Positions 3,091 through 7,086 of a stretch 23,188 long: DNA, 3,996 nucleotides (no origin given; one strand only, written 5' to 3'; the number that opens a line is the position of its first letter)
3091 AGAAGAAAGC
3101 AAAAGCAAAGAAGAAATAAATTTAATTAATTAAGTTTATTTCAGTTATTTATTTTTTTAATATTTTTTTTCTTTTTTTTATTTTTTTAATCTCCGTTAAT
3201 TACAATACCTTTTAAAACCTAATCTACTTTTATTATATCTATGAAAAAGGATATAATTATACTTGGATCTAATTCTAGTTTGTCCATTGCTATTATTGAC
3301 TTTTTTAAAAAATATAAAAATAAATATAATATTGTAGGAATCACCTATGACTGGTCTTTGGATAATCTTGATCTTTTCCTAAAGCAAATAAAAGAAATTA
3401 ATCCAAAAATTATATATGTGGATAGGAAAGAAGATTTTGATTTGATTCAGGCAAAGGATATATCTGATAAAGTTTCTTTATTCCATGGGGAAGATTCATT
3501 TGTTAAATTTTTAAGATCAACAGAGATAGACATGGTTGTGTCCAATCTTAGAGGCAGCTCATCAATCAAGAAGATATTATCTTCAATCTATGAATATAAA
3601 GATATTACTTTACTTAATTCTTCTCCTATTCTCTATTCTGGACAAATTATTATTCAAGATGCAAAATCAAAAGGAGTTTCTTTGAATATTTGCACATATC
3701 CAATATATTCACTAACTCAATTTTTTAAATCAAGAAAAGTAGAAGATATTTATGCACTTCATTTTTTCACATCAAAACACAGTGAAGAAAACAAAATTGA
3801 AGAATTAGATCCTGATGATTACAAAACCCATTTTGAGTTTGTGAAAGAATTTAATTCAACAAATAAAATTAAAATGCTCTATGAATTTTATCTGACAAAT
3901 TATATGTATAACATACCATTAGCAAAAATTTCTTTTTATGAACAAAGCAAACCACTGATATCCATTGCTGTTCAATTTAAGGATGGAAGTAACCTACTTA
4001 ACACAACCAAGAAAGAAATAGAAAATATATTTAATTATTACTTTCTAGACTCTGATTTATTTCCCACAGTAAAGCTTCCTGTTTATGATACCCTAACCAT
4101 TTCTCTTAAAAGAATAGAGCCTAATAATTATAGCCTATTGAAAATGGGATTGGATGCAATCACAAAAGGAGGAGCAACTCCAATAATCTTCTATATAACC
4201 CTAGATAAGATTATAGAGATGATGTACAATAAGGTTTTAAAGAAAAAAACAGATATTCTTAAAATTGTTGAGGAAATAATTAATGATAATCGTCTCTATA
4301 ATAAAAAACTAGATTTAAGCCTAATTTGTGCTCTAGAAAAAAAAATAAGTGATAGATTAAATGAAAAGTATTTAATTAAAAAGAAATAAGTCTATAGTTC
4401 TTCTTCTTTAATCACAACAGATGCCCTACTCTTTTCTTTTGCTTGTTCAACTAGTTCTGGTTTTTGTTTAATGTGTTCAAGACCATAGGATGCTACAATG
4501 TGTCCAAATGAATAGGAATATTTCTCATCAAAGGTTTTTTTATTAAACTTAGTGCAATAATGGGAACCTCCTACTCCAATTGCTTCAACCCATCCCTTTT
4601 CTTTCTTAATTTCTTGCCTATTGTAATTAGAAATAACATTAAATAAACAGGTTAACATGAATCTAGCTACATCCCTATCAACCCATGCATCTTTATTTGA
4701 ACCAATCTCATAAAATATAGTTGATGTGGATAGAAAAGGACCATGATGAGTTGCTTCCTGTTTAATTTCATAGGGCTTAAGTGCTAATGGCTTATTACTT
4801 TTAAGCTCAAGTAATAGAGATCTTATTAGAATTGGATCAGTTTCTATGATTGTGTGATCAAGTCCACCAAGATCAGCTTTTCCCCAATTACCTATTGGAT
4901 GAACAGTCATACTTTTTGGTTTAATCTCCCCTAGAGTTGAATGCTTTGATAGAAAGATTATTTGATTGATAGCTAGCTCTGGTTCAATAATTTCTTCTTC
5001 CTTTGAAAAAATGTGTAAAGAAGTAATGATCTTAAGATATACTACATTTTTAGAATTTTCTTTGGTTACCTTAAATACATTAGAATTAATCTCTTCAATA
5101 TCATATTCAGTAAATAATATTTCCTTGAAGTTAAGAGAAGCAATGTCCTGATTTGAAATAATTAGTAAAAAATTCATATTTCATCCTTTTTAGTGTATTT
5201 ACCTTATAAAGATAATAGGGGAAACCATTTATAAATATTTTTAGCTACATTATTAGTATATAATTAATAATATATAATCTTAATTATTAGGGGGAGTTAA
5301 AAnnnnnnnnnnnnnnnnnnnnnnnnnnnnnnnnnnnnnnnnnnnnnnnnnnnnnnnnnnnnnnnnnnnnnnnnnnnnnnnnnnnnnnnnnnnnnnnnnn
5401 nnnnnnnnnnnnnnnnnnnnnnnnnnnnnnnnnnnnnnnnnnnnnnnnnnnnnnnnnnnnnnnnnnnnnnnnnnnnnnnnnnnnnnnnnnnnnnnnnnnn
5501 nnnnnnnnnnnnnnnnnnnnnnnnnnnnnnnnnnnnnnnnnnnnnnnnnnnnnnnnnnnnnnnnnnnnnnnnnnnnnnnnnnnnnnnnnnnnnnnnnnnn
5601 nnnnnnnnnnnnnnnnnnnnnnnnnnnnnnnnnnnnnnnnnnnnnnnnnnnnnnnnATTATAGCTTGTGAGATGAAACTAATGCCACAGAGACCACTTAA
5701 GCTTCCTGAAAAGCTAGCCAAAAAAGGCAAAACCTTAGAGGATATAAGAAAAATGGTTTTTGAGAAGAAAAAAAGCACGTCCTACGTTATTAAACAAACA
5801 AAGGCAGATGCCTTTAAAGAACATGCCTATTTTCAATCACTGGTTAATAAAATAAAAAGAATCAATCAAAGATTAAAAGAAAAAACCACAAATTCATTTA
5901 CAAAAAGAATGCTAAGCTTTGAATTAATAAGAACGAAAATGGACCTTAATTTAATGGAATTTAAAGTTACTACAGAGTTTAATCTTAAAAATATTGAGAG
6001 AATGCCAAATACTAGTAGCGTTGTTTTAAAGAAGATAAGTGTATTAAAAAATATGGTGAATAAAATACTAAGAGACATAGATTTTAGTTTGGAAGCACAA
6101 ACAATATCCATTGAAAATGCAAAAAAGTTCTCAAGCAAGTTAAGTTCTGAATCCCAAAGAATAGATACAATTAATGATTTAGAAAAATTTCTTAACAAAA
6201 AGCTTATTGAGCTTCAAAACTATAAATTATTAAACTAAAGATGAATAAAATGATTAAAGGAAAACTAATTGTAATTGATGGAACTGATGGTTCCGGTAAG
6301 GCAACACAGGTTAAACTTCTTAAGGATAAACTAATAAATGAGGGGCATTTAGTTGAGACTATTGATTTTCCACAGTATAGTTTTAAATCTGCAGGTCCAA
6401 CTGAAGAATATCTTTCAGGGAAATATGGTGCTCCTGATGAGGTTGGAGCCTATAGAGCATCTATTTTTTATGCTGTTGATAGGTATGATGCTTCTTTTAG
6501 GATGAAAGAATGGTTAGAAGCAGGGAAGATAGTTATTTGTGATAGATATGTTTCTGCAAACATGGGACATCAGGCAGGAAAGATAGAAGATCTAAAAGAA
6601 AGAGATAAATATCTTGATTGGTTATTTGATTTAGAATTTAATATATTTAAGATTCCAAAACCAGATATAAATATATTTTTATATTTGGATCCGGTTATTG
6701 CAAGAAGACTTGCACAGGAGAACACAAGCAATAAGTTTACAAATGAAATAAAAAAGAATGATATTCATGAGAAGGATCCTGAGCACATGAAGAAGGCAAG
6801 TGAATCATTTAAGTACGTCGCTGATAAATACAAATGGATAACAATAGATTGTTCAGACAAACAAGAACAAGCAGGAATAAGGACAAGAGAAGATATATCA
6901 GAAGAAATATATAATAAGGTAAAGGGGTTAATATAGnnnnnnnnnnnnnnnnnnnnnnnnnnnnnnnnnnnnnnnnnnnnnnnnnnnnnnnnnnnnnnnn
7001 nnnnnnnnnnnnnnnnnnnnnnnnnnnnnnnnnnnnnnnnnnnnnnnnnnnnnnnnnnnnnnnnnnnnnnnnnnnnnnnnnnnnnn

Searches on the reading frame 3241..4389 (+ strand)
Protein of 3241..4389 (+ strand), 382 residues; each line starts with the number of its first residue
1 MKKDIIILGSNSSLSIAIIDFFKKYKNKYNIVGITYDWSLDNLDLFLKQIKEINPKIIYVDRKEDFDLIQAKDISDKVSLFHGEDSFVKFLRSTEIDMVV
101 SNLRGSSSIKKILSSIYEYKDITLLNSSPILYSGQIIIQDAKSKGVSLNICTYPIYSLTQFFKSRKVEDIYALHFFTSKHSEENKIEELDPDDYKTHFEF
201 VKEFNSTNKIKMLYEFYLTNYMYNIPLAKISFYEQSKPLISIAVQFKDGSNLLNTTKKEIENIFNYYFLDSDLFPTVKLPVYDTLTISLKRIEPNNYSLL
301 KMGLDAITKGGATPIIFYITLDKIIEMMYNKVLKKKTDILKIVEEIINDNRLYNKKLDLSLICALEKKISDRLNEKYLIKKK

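Call 8: search_protein_families(library=pfam, proteins=[window:3241-4389:+])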
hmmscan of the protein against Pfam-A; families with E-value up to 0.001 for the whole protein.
window:3241-4389:+ (382 aa): 1 family
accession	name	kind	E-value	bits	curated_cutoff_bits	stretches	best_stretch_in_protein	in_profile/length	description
PF02670.22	DXP_reductoisom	-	2.1e-13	51.6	21.7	1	5-131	1-126/129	1-deoxy-D-xylulose 5-phosphate reductoisomerase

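Call 10: find_related_loci(query=window:3241-4389:+, collection=genome_contigs, flank=5000)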
Query window:3241-4389:+ (382 aa) in genome_contigs; peptide patterns used: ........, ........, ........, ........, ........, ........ (x = any residue, [..] = any of these).
126 stretches matched a pattern; 1 encode a relative of the query (tblastn E <= 1e-3); 1 distinct loci.
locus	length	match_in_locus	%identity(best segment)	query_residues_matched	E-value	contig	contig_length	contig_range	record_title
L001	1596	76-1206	74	1-377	0e+0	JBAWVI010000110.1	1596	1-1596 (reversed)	MAG: archaeon isolate ELA007 MAG007_110, whole genome shotgun sequence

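Call 11: find_homologous_proteins(query=window:3241-4389:+)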
Query window:3241-4389:+ (382 aa): 21 proteins with E <= 0.001 among 5641 candidates.
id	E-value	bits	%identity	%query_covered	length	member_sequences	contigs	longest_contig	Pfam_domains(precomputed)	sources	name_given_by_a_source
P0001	1.3e-239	812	100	100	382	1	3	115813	PF02670.23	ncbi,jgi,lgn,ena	-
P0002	1.6e-190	651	78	100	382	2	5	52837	PF02670.23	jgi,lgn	-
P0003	8.8e-177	606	75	99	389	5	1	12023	PF02670.23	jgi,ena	-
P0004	3.1e-158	545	66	100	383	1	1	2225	PF02670.23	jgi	jgi:1-deoxy-D-xylulose 5-phosphate reductoisomerase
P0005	2.6e-148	512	63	100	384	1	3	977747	PF02670.23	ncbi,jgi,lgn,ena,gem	-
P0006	8.6e-146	504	61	100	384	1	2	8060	PF02670.23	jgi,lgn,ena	-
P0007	1.3e-145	503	69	87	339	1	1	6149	PF02670.23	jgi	jgi:1-deoxy-D-xylulose 5-phosphate reductoisomerase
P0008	5.7e-140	485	62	100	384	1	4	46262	PF02670.23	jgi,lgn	-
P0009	9.3e-109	382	52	99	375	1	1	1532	PF02670.23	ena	-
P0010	8.8e-88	313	42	100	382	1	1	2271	PF02670.23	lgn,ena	-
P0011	1.0e-82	296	40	99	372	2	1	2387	PF02670.23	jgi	jgi:1-deoxy-D-xylulose 5-phosphate reductoisomerase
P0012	1.9e-81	292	43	97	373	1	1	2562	PF02670.23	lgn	-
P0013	1.8e-77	279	41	99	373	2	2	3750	PF02670.23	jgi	jgi:1-deoxy-D-xylulose 5-phosphate reductoisomerase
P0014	1.3e-74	270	42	98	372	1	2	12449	PF02670.23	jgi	jgi:1-deoxy-D-xylulose 5-phosphate reductoisomerase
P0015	4.8e-74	268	43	90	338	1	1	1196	PF02670.23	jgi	jgi:hypothetical protein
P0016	9.4e-71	257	40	98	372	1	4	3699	PF02670.23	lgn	-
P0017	8.8e-69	250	39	100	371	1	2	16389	PF02670.23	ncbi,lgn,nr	ncbi:MAG: hypothetical protein PHR26_01540 [Candidatus ainarchaeum sp.]|nr:hypothetical protein [Can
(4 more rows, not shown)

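Call 13: find_encoding_contigs(protein=P0002, flank=6000, max_places=3)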
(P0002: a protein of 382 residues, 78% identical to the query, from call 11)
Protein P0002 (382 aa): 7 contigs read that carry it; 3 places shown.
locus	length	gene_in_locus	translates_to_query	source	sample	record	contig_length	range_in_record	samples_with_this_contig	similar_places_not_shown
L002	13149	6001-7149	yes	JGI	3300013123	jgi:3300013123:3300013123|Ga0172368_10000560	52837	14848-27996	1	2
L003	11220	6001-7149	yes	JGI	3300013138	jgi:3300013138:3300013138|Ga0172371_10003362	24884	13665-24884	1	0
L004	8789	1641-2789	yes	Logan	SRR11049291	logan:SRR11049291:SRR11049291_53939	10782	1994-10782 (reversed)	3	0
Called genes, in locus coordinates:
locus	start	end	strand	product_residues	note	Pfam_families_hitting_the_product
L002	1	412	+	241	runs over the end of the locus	-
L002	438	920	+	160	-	PF01042:Ribonuc_L-PSP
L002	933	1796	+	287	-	-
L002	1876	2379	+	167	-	PF11848:DUF3368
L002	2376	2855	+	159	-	PF03683:UPF0175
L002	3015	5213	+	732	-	PF00009:GTP_EFTU, PF01926:MMR_HSR1 (faint), PF22042:EF-G_D2, PF03144:GTP_EFTU_D2, PF14492:EFG_III, PF03764:EFG_IV, PF00679:EFG_C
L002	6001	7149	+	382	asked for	PF02670:DXP_reductoisom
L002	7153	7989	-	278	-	PF04414:tRNA_deacylase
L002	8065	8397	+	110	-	-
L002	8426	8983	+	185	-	-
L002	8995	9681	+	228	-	PF01712:dNK, PF02223:Thymidylate_kin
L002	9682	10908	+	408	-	PF00464:SHMT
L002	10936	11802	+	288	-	PF00303:Thymidylat_synt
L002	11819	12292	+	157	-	PF00186:DHFR_1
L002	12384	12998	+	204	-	-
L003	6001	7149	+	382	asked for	PF02670:DXP_reductoisom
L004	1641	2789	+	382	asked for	PF02670:DXP_reductoisom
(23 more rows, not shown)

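Call 14: find_encoding_contigs(protein=P0003, flank=6000, max_places=2)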
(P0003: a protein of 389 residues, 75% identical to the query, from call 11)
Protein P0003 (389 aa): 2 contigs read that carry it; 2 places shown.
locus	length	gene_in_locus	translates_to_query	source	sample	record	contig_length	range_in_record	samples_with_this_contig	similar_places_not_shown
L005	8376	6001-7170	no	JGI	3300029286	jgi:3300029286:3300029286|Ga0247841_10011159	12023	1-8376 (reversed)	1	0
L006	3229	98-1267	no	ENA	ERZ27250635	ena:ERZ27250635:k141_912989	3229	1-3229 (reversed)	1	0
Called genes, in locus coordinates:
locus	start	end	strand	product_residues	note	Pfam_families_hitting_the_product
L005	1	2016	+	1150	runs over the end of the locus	PF01326:PPDK_N, PF00391:PEP-utilizers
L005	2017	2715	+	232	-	-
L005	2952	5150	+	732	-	PF00009:GTP_EFTU, PF22042:EF-G_D2, PF03144:GTP_EFTU_D2, PF14492:EFG_III, PF03764:EFG_IV, PF00679:EFG_C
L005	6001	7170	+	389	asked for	PF02670:DXP_reductoisom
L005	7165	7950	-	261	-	PF04414:tRNA_deacylase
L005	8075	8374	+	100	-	?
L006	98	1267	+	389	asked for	PF02670:DXP_reductoisom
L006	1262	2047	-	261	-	PF04414:tRNA_deacylase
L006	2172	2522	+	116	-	-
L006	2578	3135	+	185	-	-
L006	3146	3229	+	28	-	?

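Call 15: find_encoding_contigs(protein=P0005, flank=6000, max_places=2)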
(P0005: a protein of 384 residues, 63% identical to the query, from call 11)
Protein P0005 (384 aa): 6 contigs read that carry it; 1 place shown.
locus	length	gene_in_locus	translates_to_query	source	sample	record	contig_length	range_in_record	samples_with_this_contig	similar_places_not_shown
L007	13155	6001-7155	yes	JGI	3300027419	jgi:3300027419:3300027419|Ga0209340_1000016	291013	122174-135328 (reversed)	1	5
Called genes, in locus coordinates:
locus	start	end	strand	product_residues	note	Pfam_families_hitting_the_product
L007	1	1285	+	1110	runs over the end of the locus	PF01326:PPDK_N, PF00391:PEP-utilizers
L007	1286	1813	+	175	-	-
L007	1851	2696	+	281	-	-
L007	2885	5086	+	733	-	PF00009:GTP_EFTU, PF22042:EF-G_D2, PF03144:GTP_EFTU_D2, PF14492:EFG_III, PF03764:EFG_IV, PF00679:EFG_C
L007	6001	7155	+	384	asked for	PF02670:DXP_reductoisom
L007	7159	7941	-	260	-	PF04414:tRNA_deacylase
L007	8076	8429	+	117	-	-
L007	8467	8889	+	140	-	PF05014:Nuc_deoxyrib_tr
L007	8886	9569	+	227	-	PF01712:dNK (weak), PF02223:Thymidylate_kin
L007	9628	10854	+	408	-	PF00464:SHMT, PF00155:Aminotran_1_2 (faint)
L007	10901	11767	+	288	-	PF00303:Thymidylat_synt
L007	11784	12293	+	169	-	PF00186:DHFR_1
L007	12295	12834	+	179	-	PF22769:DCD, PF00692:dUTPase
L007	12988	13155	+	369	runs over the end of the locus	-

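Call 16: find_encoding_contigs(protein=P0008, flank=6000, max_places=2)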
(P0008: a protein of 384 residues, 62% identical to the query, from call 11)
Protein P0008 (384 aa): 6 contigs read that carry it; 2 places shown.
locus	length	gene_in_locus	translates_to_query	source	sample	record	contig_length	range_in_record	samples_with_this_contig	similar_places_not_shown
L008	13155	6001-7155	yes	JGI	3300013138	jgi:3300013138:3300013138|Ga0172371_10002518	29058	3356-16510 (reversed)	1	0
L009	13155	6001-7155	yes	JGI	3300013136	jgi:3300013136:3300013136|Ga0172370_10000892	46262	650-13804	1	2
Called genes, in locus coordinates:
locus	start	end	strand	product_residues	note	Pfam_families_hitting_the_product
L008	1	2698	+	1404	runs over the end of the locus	PF00082:Peptidase_S8, PF13517:FG-GAP_3 (weak), PF13290:CHB_HEX_C_1, PF13287:Fn3_assoc, PF13290:CHB_HEX_C_1, PF13287:Fn3_assoc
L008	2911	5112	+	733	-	PF00009:GTP_EFTU, PF22042:EF-G_D2, PF03144:GTP_EFTU_D2, PF14492:EFG_III, PF03764:EFG_IV, PF00679:EFG_C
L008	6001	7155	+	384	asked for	PF02670:DXP_reductoisom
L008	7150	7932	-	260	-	PF04414:tRNA_deacylase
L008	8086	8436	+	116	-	-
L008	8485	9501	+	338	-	-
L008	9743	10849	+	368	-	-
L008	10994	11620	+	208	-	PF02517:Rce1-like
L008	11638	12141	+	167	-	PF00293:NUDIX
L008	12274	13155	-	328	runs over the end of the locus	PF00588:SpoU_methylase (weak)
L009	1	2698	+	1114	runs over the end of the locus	?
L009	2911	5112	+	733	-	PF00009:GTP_EFTU, PF22042:EF-G_D2, PF03144:GTP_EFTU_D2, PF14492:EFG_III, PF03764:EFG_IV, PF00679:EFG_C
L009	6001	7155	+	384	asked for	PF02670:DXP_reductoisom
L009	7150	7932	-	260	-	PF04414:tRNA_deacylase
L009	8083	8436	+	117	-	-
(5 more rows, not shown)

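Call 19: find_encoding_contigs(protein=P0017, flank=6000, max_places=2)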
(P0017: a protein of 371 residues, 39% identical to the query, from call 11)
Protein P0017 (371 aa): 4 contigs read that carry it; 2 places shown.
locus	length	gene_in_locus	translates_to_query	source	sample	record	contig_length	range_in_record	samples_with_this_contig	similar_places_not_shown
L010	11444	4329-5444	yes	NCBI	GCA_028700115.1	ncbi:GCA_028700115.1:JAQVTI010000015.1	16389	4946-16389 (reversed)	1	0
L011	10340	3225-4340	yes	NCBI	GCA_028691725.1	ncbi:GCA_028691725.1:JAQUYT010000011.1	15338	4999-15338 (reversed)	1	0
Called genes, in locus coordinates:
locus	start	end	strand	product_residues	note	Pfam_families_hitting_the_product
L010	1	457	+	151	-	PF00391:PEP-utilizers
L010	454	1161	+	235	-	-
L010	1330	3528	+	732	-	PF00009:GTP_EFTU, PF01926:MMR_HSR1 (faint), PF22042:EF-G_D2, PF03144:GTP_EFTU_D2, PF14492:EFG_III, PF03764:EFG_IV, PF00679:EFG_C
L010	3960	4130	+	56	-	-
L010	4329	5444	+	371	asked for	PF02670:DXP_reductoisom (weak)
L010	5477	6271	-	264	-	PF04414:tRNA_deacylase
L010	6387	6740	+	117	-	-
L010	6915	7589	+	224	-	PF02223:Thymidylate_kin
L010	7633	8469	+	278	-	PF00303:Thymidylat_synt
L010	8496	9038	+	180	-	PF00186:DHFR_1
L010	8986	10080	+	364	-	PF13207:AAA_17, PF13238:AAA_18, PF00383:dCMP_cyt_deam_1, PF14437:MafB19-deam (weak)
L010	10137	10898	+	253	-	PF01978:TrmB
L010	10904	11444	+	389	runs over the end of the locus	PF00873:ACR_tran (weak), PF03176:MMPL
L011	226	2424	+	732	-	PF00009:GTP_EFTU, PF01926:MMR_HSR1 (faint), PF22042:EF-G_D2, PF03144:GTP_EFTU_D2, PF14492:EFG_III, PF03764:EFG_IV, PF00679:EFG_C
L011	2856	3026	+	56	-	-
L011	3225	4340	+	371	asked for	PF02670:DXP_reductoisom (weak)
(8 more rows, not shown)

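Call 20: find_encoding_contigs(protein=P0014, flank=6000, max_places=2)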
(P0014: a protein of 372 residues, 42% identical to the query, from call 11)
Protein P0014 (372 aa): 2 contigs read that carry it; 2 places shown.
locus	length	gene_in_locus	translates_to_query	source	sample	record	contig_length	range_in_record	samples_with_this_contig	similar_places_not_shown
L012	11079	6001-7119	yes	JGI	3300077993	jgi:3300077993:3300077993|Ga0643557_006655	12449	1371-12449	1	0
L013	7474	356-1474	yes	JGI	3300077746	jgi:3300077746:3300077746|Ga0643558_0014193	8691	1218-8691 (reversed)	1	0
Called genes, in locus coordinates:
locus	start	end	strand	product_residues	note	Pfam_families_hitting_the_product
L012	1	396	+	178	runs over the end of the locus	-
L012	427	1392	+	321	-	PF01326:PPDK_N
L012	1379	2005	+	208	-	PF05724:TPMT, PF03848:TehB, PF13489:Methyltransf_23, PF02353:CMAS, PF08241:Methyltransf_11, PF08242:Methyltransf_12, PF13649:Methyltransf_25, PF13847:Methyltransf_31, +2 more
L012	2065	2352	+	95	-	-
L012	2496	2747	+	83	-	-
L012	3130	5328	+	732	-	PF00009:GTP_EFTU, PF01926:MMR_HSR1 (faint), PF22042:EF-G_D2, PF03144:GTP_EFTU_D2, PF14492:EFG_III, PF03764:EFG_IV, PF00679:EFG_C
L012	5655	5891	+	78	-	-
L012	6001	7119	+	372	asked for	PF02670:DXP_reductoisom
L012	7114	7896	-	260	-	PF04414:tRNA_deacylase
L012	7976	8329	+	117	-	-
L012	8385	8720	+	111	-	PF07885:Ion_trans_2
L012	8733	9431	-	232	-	PF05552:MS_channel_1st_1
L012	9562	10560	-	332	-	PF01636:APH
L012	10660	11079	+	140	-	?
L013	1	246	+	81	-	?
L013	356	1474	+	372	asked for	PF02670:DXP_reductoisom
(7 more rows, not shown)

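Call 21: find_encoding_contigs(protein=P0006, flank=6000, max_places=2)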
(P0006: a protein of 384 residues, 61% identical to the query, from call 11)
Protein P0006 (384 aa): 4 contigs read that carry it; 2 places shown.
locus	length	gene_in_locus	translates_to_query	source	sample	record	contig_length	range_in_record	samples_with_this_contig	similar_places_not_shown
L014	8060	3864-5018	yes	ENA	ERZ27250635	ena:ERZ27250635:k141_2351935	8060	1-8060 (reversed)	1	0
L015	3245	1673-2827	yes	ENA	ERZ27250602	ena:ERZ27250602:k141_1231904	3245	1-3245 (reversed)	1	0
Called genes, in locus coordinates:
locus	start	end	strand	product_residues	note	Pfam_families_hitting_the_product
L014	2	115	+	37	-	?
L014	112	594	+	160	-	PF03683:UPF0175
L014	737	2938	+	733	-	PF00009:GTP_EFTU, PF22042:EF-G_D2, PF03144:GTP_EFTU_D2, PF14492:EFG_III, PF03764:EFG_IV, PF00679:EFG_C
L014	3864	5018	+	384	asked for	PF02670:DXP_reductoisom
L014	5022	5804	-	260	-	PF04414:tRNA_deacylase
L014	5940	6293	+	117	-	-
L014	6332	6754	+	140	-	PF05014:Nuc_deoxyrib_tr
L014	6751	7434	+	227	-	PF02223:Thymidylate_kin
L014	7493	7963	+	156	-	PF00464:SHMT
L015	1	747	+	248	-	?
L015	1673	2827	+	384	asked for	PF02670:DXP_reductoisom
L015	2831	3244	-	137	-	?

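Call 22: find_encoding_contigs(protein=P0007, flank=6000, max_places=2)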
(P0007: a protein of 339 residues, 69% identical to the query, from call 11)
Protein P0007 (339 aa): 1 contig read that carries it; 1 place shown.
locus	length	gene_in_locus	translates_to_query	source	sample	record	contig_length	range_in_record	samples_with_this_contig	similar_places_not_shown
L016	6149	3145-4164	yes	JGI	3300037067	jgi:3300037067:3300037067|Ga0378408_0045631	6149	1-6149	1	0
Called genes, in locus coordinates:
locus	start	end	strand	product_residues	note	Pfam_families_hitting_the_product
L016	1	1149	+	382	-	?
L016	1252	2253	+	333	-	-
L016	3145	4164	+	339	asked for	PF02670:DXP_reductoisom (weak)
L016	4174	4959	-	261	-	PF04414:tRNA_deacylase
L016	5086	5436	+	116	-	-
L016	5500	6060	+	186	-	-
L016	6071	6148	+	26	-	?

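Call 51: find_encoding_contigs(protein=P0013, flank=4000, max_places=3)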
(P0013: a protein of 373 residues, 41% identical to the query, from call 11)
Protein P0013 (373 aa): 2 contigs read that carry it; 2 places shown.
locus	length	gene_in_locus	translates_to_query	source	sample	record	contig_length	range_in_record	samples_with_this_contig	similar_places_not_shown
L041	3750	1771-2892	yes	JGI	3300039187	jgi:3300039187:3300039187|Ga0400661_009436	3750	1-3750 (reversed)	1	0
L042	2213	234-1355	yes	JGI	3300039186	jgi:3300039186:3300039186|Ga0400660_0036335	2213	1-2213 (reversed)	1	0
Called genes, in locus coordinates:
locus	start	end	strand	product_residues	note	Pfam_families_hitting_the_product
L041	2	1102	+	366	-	?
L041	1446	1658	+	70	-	-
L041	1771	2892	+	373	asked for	PF02670:DXP_reductoisom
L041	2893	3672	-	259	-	PF04414:tRNA_deacylase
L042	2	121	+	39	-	?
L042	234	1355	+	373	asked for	PF02670:DXP_reductoisom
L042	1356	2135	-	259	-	PF04414:tRNA_deacylase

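Call 52: find_encoding_contigs(protein=P0016, flank=4000, max_places=4)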
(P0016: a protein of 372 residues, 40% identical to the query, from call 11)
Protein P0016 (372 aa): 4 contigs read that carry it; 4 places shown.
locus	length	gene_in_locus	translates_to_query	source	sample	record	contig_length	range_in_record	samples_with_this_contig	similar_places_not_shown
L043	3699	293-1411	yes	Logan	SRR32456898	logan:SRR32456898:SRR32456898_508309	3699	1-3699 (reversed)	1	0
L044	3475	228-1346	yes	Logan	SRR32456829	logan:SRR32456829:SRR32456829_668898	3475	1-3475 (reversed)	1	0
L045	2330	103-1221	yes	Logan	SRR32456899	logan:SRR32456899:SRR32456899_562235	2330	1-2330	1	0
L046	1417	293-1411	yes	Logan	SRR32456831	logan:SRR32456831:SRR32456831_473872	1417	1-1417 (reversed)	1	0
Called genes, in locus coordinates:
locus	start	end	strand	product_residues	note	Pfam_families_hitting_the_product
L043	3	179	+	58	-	?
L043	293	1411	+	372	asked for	PF02670:DXP_reductoisom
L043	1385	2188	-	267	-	PF04414:tRNA_deacylase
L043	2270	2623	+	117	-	-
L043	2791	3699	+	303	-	?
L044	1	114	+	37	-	?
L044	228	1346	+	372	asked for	PF02670:DXP_reductoisom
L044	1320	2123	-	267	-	PF04414:tRNA_deacylase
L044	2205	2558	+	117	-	-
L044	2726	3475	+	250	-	?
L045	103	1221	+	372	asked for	PF02670:DXP_reductoisom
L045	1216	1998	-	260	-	PF04414:tRNA_deacylase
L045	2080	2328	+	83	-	?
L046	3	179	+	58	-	?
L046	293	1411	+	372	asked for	PF02670:DXP_reductoisom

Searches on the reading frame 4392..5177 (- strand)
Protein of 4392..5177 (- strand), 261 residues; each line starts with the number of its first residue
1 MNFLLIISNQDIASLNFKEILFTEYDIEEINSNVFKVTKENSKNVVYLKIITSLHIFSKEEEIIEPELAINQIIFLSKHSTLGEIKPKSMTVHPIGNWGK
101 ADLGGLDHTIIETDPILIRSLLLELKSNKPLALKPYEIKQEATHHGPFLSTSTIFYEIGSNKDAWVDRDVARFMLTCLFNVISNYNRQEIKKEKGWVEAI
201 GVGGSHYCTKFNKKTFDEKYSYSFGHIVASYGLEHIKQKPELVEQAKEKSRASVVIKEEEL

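Call 8: search_protein_families(library=pfam, proteins=[window:4392-5177:-])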
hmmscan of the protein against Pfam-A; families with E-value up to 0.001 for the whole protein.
window:4392-5177:- (261 aa): 1 family
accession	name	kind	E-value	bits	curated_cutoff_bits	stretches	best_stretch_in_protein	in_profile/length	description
PF04414.18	tRNA_deacylase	-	1.2e-42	146.2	33.6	1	69-256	4-179/205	D-aminoacyl-tRNA deacylase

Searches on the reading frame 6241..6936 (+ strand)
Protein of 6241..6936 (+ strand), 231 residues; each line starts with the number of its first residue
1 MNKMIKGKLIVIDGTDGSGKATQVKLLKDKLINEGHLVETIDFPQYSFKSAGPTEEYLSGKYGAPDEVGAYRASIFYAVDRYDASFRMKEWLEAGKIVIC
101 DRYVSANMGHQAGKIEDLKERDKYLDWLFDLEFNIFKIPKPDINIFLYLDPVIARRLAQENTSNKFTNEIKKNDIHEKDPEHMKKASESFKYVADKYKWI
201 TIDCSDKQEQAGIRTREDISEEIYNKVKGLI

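Call 8: search_protein_families(library=pfam, proteins=[window:6241-6936:+])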
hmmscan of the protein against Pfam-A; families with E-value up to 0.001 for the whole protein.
window:6241-6936:+ (231 aa): 2 families
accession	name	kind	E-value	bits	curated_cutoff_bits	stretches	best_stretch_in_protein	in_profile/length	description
PF02223.23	Thymidylate_kin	-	5.3e-19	69.1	27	1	12-210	1-180/185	Thymidylate kinase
PF01712.25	dNK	-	2.3e-07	31.2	27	1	10-228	1-199/203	Deoxynucleoside kinase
